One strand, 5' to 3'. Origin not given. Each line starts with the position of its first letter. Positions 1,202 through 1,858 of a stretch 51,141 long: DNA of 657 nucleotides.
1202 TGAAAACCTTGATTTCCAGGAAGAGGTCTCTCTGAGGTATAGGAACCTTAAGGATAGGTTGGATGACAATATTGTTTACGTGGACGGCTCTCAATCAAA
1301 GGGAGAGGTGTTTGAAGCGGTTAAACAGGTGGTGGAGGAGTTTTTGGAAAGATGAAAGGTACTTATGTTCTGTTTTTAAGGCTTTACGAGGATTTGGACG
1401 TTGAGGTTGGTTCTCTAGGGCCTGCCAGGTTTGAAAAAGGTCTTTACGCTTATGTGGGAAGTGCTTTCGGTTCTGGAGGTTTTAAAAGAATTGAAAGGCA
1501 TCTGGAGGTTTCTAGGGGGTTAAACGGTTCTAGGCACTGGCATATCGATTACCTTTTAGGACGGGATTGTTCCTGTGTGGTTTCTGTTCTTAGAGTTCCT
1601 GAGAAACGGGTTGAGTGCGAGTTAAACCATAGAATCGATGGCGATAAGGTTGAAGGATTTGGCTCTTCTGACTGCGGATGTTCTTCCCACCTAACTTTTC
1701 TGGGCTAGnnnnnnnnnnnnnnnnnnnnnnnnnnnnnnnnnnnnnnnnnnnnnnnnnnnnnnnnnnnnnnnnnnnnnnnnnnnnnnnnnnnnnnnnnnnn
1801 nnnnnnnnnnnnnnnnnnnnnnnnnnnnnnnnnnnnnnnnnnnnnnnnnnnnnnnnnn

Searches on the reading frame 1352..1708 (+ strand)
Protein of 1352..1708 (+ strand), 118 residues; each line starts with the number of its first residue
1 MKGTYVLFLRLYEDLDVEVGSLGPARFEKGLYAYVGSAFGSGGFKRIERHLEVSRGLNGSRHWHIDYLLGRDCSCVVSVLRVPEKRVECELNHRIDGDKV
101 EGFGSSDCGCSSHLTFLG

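Call 80: search_protein_families(library=pfam, proteins=[window:1352-1708:+], max_evalue=0.01)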
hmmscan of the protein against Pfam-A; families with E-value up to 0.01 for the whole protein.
window:1352-1708:+ (118 aa): 1 family
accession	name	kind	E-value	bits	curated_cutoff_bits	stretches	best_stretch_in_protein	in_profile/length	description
PF01986.22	DUF123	-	9.7e-30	103.4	25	1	26-115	2-94/95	Domain of unknown function DUF123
